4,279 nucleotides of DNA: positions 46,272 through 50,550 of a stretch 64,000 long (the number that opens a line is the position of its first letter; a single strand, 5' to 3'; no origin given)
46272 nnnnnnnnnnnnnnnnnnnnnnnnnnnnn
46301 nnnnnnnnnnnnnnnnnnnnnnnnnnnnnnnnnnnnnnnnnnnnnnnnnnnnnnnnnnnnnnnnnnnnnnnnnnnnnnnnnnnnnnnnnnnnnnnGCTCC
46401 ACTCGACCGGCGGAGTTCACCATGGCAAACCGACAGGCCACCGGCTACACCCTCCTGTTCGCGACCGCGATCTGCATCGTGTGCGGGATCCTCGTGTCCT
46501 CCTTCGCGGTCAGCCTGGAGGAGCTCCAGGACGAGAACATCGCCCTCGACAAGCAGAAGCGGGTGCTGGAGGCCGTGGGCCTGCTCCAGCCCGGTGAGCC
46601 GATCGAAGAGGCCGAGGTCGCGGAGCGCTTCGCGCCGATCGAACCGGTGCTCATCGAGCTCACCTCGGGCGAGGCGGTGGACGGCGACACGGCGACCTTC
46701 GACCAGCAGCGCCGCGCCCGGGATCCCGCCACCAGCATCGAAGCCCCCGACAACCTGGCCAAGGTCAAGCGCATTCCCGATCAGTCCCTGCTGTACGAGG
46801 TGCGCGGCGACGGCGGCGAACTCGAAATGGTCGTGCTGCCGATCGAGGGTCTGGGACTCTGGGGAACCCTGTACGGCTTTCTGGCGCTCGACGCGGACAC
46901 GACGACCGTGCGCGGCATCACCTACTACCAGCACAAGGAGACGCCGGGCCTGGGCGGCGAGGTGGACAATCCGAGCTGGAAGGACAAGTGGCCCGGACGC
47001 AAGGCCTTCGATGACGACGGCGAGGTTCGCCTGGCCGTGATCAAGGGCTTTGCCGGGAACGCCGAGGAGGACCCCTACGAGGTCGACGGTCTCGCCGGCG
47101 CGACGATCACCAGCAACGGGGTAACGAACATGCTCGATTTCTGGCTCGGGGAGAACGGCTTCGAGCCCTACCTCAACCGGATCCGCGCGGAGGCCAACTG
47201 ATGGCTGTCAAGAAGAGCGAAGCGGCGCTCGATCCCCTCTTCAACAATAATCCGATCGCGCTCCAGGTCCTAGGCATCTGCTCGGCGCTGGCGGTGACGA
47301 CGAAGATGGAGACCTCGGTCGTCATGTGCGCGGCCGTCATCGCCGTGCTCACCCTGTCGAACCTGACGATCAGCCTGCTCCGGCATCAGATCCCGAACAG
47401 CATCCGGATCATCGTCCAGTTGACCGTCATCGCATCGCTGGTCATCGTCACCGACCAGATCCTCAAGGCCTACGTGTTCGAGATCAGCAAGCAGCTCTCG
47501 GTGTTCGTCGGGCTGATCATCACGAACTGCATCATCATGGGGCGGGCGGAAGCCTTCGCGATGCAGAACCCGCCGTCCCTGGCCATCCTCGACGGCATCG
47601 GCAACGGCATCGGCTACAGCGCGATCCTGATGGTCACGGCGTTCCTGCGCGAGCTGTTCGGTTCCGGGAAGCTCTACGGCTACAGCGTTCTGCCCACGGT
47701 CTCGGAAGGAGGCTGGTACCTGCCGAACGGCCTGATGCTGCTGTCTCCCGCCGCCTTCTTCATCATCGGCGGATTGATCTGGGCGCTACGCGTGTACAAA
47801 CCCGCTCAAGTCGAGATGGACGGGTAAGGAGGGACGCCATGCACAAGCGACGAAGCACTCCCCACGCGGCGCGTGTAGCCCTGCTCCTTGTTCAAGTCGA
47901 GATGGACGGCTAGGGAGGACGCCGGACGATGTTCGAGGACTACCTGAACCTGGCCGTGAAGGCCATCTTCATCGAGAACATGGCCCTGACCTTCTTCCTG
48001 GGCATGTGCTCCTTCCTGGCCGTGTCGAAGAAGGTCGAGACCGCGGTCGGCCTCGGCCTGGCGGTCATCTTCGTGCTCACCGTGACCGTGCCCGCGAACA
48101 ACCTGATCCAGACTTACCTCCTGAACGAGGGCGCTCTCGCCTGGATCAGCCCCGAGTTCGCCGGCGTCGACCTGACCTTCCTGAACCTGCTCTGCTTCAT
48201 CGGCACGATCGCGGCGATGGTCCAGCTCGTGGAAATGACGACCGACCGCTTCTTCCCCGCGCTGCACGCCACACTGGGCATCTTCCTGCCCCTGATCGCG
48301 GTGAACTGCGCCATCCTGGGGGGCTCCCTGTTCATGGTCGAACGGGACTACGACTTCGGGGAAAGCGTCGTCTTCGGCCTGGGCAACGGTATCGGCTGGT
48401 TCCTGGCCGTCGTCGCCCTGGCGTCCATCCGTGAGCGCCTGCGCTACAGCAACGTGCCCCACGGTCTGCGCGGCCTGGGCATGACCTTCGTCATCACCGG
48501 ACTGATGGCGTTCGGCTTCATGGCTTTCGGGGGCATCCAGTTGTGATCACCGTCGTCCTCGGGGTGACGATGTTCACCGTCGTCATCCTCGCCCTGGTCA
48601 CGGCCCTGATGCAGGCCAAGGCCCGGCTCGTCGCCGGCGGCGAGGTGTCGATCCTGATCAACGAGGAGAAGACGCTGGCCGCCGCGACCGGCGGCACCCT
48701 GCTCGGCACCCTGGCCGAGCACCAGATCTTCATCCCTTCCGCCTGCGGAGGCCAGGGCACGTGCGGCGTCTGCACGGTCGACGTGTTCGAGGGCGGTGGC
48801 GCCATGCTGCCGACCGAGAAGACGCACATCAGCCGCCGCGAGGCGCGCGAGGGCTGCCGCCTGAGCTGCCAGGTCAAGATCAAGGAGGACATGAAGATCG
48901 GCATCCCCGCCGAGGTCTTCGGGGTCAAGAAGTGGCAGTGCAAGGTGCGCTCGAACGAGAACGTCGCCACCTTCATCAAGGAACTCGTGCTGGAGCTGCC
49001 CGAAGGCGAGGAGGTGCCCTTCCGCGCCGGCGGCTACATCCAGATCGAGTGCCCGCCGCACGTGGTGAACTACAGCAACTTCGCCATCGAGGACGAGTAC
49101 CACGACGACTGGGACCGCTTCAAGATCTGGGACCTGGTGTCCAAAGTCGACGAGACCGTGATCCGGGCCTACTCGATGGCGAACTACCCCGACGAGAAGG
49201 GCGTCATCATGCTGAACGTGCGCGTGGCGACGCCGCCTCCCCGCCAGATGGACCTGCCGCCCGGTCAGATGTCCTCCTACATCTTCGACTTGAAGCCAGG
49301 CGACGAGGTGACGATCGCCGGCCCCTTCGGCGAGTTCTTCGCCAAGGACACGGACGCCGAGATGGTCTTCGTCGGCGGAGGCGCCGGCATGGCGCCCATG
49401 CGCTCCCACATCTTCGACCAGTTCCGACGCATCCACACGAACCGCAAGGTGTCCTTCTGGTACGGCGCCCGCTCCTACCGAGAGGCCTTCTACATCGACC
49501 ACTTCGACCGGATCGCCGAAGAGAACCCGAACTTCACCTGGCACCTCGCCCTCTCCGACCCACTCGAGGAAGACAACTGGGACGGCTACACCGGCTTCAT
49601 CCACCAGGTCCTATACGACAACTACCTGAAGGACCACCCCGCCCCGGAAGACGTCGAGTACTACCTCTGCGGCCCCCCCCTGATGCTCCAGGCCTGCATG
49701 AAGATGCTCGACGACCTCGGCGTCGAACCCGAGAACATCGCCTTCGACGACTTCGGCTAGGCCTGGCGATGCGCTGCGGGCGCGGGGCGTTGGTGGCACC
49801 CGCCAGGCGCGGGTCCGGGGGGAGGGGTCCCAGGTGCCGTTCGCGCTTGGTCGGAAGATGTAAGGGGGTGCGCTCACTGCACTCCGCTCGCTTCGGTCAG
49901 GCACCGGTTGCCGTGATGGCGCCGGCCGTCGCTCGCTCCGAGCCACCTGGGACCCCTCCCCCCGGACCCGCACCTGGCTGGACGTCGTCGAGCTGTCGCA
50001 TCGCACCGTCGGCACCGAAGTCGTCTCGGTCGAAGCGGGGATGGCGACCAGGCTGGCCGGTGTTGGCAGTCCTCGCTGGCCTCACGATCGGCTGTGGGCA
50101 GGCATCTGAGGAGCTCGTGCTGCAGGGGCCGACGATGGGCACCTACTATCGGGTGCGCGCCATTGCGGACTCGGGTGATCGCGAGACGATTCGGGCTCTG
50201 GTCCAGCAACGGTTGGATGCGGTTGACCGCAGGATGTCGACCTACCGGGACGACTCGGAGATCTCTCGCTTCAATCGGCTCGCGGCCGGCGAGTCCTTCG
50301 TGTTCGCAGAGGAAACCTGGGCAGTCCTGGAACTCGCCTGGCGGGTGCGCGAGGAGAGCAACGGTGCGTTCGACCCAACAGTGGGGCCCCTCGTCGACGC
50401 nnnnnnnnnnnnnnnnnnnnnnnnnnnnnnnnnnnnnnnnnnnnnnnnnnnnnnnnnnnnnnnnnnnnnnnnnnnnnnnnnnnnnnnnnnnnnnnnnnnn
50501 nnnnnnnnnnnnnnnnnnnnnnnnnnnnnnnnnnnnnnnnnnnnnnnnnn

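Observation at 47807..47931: ~31-bp direct duplication of the nqrD terminus plus SD inside the nqrD-nqrE spacer, creating a 24-codon ORF that ends with NqrD's own C-terminal hexapeptide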

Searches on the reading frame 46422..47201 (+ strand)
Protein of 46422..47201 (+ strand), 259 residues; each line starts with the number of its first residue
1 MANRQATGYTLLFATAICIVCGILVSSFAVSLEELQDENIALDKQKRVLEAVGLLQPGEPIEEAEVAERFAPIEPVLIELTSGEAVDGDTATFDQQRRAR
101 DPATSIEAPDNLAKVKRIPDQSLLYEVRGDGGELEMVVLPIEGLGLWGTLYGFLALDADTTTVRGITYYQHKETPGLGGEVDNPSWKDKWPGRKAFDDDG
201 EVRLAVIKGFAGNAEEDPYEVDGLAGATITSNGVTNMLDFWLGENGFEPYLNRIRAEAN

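Call 50: search_protein_families(library=ncbifam, proteins=[window:46422-47201:+], max_evalue=0.01)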
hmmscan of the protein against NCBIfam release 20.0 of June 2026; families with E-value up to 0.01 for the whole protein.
window:46422-47201:+ (259 aa): 15 families
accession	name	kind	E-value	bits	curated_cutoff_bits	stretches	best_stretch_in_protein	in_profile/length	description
NF003749.0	PRK05346.1-5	equivalog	3.7e-89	298.5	255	1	2-257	3-257/261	Na(+)-translocating NADH-quinone reductase subunit C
NF003746.0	PRK05346.1-1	equivalog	7.4e-86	287.5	337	1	2-256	5-258/264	Na(+)-translocating NADH-quinone reductase subunit C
NF003748.0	PRK05346.1-4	equivalog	4.2e-74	249.3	455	1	2-256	3-261/265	Na(+)-translocating NADH-quinone reductase subunit C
TIGR01938.1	nqrC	equivalog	3.7e-73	246.2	144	1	6-252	3-250/251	NADH:ubiquinone reductase (Na(+)-transporting) subunit C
NF003747.0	PRK05346.1-2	equivalog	3.2e-54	183.9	336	1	9-259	10-256/260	Na(+)-translocating NADH-quinone reductase subunit C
NF003750.0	PRK05346.2-1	equivalog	2.9e-34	118.6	352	1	3-240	2-213/225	Na(+)-translocating NADH-quinone reductase subunit C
NF003753.0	PRK05346.2-4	equivalog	1.5e-33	116.2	329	1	2-254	3-246/249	Na(+)-translocating NADH-quinone reductase subunit C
NF003752.0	PRK05346.2-3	equivalog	1.7e-28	99.7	617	1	133-238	172-290/316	Na(+)-translocating NADH-quinone reductase subunit C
NF003755.0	PRK05346.2-6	equivalog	2.5e-28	98.8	563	1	130-239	165-287/310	Na(+)-translocating NADH-quinone reductase subunit C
NF003751.0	PRK05346.2-2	equivalog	3.8e-22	78.8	630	1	134-237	176-292/320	Na(+)-translocating NADH-quinone reductase subunit C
NF003754.0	PRK05346.2-5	equivalog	2e-21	76.7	677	1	132-236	176-293/320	Na(+)-translocating NADH-quinone reductase subunit C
TIGR01947.1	rnfG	subfamily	1.2e-10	41.8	102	1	121-238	69-178/187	RnfABCDGE type electron transport complex subunit G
NF045876.1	RnfG_DVU2794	exception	1e-08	34.9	205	1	130-236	78-170/190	RnfABCDGE type electron transport complex subunit G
NF041840.1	rnfG_Methano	equivalog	4.9e-06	26.3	230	1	153-239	106-178/189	Rnf electron transport complex subunit RnfG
NF002519.0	PRK01908.1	equivalog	0.0015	18.2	178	1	160-236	114-183/209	electron transport complex subunit RsxG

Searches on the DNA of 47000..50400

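Call 24: search_rna_families(source=window, start=47000, end=50400, threshold=evalue, max_evalue=1)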
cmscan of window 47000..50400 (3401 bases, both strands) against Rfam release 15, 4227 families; matches with E-value up to 1: 1.
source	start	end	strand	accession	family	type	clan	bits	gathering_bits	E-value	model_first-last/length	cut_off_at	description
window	47281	47350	+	RF01059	mir-598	Gene; miRNA;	-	22.4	69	0.23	1-80/80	no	mir-598 microRNA precursor family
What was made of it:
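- On Known structured RNA (Rfam): No match with E below 0.2 (call 24).
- No Rfam match (call 24).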
